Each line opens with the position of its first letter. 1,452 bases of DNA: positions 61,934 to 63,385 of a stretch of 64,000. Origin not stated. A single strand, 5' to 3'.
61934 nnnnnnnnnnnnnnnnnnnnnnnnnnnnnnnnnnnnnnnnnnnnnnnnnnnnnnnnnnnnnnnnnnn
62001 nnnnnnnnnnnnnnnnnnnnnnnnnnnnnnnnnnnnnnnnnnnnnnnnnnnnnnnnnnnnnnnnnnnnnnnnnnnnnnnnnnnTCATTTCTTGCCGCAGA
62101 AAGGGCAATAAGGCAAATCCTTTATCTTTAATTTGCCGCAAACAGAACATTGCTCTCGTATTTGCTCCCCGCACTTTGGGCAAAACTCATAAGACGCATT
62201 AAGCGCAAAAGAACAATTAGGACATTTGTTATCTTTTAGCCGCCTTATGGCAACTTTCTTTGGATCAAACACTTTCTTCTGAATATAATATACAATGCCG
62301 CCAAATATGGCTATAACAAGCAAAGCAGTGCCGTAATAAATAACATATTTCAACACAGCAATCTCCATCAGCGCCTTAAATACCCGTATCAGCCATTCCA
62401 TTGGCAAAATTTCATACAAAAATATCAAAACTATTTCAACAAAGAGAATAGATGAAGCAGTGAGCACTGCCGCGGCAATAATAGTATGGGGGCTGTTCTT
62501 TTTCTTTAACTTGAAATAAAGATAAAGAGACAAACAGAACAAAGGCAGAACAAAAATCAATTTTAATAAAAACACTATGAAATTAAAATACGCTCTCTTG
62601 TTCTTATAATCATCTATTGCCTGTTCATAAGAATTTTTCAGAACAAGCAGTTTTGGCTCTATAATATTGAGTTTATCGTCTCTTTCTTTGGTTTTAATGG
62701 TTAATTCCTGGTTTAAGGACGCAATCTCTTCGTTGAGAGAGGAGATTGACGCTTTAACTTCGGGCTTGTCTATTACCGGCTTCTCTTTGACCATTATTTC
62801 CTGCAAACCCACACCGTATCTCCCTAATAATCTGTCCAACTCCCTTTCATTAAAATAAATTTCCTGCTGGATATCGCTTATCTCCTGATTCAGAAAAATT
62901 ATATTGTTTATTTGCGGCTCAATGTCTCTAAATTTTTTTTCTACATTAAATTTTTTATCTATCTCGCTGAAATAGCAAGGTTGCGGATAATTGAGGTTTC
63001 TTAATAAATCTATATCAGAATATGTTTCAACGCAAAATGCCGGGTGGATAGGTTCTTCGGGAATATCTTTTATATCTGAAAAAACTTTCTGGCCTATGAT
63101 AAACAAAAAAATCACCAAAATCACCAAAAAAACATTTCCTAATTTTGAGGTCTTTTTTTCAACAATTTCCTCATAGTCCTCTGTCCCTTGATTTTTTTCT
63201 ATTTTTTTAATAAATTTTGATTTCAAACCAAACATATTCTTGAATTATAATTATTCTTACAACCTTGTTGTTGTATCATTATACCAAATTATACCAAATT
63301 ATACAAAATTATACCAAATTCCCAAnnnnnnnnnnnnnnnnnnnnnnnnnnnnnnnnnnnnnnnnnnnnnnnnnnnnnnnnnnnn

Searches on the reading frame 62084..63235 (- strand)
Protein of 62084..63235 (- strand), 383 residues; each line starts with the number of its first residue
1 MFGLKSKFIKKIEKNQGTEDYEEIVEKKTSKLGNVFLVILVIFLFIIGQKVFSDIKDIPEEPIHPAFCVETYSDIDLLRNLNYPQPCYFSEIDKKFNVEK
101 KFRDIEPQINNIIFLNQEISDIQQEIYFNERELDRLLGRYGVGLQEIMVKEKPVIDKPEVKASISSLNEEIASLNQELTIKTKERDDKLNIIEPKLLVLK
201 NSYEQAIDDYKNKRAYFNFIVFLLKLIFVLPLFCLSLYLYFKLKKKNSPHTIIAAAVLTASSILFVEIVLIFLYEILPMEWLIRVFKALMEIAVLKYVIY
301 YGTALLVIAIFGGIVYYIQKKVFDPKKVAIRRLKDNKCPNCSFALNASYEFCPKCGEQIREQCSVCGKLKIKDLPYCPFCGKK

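Call 56: find_encoding_contigs(protein=window:62084-63235:-, flank=10000, max_places=3)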
Protein window:62084-63235:- (383 aa): 11 contigs read that carry it; 3 places shown.
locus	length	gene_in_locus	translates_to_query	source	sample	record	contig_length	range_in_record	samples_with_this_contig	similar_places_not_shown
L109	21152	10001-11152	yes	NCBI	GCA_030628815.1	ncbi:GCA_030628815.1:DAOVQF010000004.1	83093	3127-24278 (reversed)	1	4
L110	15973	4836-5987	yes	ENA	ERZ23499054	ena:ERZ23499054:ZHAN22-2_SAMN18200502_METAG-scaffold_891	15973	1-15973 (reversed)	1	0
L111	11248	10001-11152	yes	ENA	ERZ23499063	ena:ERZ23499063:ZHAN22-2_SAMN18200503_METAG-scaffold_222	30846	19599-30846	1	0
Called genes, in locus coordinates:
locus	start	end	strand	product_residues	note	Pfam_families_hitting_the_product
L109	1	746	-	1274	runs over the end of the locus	PF18076:FGAR-AT_N, PF18072:FGAR-AT_linker, PF02769:AIRS_C, PF22689:FGAR-AT_PurM_N-like, PF02769:AIRS_C, PF13507:GATase_5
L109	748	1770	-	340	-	PF00586:AIRS, PF02769:AIRS_C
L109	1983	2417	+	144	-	-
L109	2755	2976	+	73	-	PF03232:COQ7 (weak), PF22277:EncFtn-like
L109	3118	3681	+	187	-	PF04542:Sigma70_r2, PF08281:Sigma70_r4_2, PF04545:Sigma70_r4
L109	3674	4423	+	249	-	-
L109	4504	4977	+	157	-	-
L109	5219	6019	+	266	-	PF01145:Band_7, PF13421:Band_7_1 (weak)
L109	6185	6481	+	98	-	-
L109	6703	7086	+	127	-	PF00076:RRM_1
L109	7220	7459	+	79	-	-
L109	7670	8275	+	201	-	PF23023:Anti-Pycsar_Apyc1, PF00753:Lactamase_B, PF12706:Lactamase_B_2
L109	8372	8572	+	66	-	PF02001:DUF134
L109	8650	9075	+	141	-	-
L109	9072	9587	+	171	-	-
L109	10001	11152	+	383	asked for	PF17032:Zn_ribbon_15 (faint), PF12773:DZR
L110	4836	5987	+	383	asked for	PF17032:Zn_ribbon_15 (faint), PF12773:DZR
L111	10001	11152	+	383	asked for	PF17032:Zn_ribbon_15 (faint), PF12773:DZR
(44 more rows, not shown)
